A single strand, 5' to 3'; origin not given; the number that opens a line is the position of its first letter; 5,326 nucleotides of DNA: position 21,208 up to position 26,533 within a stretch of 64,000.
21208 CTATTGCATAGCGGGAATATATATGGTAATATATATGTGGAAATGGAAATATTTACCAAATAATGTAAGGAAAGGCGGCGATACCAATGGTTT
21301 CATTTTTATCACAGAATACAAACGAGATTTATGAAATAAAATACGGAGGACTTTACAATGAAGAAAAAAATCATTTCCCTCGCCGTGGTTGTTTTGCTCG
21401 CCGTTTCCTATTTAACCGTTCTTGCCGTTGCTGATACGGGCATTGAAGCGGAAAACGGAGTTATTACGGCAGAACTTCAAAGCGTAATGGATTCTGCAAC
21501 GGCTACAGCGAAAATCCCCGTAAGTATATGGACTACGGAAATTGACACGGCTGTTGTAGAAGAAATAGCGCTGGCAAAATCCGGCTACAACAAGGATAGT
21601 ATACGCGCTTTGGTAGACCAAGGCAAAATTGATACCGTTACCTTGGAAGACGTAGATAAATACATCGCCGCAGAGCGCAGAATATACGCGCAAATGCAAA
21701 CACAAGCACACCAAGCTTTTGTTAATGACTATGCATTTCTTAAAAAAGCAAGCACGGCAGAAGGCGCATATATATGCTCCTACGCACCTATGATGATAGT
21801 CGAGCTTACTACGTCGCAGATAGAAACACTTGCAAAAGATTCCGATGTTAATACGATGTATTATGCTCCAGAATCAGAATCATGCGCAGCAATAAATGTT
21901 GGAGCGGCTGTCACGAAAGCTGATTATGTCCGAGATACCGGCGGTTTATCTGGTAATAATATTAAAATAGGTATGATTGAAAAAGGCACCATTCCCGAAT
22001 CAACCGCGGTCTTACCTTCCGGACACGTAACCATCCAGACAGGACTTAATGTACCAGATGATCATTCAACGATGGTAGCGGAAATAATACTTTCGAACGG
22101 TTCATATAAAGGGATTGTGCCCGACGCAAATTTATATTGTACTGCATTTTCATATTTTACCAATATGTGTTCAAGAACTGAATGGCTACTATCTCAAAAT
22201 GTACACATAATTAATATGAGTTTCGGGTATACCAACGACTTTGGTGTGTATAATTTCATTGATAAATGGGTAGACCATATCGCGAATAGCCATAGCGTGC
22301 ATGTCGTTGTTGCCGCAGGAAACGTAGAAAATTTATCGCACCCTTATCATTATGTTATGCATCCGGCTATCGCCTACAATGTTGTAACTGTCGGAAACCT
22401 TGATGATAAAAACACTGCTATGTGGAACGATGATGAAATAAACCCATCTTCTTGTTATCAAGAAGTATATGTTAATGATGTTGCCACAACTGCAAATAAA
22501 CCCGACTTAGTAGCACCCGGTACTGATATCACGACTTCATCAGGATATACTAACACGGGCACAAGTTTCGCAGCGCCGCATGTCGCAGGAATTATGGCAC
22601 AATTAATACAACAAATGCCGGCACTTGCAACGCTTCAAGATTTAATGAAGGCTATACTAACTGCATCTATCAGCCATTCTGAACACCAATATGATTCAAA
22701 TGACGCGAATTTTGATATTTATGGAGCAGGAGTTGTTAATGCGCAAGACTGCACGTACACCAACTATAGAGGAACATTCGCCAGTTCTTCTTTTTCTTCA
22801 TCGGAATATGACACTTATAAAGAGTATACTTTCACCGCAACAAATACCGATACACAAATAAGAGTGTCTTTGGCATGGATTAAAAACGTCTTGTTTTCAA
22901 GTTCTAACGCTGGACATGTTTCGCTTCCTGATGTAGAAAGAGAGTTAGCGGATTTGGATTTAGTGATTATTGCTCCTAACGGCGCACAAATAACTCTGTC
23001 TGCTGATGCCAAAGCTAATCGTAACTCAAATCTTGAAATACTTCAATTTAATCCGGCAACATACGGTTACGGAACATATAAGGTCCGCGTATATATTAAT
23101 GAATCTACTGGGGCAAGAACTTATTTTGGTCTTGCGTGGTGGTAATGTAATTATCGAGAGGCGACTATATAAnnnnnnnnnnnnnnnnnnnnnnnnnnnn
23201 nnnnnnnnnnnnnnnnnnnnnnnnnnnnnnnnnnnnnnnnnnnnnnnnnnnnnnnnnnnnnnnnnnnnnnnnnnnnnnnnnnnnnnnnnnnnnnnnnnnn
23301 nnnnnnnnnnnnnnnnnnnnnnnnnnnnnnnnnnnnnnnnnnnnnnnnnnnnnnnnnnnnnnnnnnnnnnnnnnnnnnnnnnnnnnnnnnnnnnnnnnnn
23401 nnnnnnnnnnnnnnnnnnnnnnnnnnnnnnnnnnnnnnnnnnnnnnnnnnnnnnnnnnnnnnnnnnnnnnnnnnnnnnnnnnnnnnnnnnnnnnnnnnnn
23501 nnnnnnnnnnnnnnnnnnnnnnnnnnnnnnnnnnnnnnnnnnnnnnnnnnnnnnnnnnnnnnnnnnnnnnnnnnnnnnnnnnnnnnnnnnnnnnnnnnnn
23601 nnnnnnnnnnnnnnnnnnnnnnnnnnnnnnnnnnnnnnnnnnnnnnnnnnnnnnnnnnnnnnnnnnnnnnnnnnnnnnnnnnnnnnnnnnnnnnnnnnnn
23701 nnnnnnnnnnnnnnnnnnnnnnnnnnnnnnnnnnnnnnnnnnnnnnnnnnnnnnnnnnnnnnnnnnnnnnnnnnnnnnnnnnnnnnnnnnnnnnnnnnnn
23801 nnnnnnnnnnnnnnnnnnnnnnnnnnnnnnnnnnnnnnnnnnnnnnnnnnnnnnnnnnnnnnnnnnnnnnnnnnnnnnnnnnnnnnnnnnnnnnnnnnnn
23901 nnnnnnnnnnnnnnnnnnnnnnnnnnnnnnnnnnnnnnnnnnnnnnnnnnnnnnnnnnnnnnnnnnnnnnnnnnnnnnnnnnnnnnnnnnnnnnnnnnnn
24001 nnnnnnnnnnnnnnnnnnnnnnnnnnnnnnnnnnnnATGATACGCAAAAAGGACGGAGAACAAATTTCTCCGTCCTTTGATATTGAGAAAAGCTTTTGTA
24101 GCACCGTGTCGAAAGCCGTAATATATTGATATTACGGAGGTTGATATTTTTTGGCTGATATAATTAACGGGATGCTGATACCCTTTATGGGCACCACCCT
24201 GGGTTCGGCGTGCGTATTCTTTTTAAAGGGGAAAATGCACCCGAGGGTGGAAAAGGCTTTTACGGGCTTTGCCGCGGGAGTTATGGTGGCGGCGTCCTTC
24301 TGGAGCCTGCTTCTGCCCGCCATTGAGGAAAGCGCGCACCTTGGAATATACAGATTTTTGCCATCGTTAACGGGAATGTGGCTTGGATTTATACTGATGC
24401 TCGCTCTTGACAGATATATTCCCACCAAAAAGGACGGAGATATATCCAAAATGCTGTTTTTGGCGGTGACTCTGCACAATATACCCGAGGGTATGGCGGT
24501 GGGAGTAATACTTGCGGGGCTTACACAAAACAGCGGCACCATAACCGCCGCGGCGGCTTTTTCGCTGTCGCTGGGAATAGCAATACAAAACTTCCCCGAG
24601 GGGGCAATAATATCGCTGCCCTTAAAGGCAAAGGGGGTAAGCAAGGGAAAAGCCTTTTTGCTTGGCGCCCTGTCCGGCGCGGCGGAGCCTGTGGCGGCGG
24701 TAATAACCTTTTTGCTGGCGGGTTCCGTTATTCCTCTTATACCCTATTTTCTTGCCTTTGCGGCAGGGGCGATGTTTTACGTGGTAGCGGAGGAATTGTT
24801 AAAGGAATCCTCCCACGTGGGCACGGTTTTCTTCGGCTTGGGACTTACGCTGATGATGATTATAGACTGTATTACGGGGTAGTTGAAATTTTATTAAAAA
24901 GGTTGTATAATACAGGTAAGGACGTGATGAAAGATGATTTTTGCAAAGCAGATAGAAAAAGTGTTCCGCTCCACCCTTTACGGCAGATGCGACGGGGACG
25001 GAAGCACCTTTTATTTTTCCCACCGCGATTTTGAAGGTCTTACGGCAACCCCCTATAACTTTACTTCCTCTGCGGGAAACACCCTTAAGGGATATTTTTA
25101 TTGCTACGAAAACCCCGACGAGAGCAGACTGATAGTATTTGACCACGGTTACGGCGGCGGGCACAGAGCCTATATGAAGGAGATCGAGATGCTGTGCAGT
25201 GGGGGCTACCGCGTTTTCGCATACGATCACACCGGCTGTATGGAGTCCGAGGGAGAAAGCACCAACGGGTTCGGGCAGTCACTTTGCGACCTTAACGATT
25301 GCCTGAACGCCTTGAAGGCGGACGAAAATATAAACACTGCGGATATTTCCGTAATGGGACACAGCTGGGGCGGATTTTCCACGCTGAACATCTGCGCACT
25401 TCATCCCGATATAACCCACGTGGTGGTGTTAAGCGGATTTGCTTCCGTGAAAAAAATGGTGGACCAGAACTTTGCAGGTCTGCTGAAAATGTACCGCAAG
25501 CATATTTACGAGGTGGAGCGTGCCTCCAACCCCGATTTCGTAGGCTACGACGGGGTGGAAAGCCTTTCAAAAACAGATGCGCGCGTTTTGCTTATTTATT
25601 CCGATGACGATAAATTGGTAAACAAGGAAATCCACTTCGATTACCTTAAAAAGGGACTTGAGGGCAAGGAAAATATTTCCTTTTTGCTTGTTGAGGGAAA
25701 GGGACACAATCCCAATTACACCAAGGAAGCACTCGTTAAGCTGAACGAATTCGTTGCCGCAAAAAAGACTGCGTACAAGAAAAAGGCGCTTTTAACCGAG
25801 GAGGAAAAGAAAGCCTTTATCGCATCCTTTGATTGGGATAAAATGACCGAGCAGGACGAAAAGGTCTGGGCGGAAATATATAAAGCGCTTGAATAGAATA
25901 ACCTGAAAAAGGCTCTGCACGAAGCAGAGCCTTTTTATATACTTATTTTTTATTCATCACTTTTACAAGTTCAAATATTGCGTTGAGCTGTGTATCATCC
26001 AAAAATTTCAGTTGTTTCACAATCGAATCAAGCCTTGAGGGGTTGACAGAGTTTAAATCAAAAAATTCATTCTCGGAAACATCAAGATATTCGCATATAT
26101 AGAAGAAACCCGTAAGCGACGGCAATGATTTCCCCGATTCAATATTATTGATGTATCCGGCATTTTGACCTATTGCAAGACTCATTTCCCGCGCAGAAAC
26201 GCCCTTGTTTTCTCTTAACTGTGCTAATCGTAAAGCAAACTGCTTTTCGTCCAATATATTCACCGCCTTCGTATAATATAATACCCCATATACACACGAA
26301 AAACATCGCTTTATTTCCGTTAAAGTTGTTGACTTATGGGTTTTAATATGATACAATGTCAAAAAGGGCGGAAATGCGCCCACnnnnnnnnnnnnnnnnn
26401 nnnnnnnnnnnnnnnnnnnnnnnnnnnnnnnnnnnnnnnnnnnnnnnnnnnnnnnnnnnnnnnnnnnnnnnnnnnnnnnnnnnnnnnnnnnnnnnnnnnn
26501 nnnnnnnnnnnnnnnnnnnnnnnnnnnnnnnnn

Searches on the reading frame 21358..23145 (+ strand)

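Call 68: search_protein_families(library=pfam, proteins=[window:21358-23145:+], max_evalue=0.00001)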
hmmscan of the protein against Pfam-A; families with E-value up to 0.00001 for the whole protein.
window:21358-23145:+ (595 aa): 1 family
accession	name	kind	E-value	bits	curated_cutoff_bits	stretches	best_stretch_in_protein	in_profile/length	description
PF00082.27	Peptidase_S8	-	1.1e-25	90.9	21.8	1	234-444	54-274/288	Subtilase family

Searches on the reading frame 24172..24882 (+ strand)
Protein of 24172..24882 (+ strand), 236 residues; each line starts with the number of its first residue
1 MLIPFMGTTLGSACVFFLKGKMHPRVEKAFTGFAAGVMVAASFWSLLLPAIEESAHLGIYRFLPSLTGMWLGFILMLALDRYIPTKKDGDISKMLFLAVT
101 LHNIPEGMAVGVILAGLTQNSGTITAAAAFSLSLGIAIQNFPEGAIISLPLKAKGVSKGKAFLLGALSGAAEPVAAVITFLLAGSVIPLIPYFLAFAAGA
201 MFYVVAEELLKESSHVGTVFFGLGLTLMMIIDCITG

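Call 68: search_protein_families(library=pfam, proteins=[window:24172-24882:+], max_evalue=0.00001)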
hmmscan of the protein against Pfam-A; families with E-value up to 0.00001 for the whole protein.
window:24172-24882:+ (236 aa): 1 family
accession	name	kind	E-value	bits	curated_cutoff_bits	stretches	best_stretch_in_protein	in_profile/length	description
PF02535.28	Zip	-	4.2e-16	59.5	35.1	1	93-229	179-320/323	ZIP Zinc transporter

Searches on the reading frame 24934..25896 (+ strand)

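Call 68: search_protein_families(library=pfam, proteins=[window:24934-25896:+], max_evalue=0.00001)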
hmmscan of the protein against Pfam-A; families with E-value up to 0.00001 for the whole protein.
window:24934-25896:+ (320 aa): 5 families
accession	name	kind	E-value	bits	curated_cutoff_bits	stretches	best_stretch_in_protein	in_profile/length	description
PF12146.15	Hydrolase_4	-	4.3e-16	59.4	27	1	65-240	5-175/239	Serine aminopeptidase, S33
PF00561.26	Abhydrolase_1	-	1.5e-14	54.7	25.8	1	66-202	2-139/245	alpha/beta hydrolase fold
PF12697.13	Abhydrolase_6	-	8.2e-10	40.2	26.3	1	67-174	1-94/217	Alpha/beta hydrolase family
PF02129.25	Peptidase_S15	-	1e-06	29.1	23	1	36-174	23-134/262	X-Pro dipeptidyl-peptidase (S15 family)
PF00326.27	Peptidase_S9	-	1.2e-06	28.7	22.6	1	115-274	43-206/213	Prolyl oligopeptidase family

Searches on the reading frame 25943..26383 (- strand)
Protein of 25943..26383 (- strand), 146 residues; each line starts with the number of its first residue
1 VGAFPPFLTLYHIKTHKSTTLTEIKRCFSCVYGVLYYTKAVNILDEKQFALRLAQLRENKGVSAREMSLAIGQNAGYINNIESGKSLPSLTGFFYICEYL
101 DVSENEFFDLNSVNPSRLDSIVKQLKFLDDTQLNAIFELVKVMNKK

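Call 68: search_protein_families(library=pfam, proteins=[window:25943-26383:-], max_evalue=0.00001)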
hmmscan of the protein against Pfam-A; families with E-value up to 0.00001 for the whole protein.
window:25943-26383:- (146 aa): 3 families
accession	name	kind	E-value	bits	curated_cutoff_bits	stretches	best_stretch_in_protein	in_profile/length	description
PF12844.13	HTH_19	-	9.8e-10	38.6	30.2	1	52-112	3-63/64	Helix-turn-helix domain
PF01381.28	HTH_3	-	3.6e-08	33.8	23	1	53-107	1-55/55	Helix-turn-helix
PF13560.12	HTH_31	-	2.5e-07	31.4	27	1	48-106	1-60/64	Helix-turn-helix domain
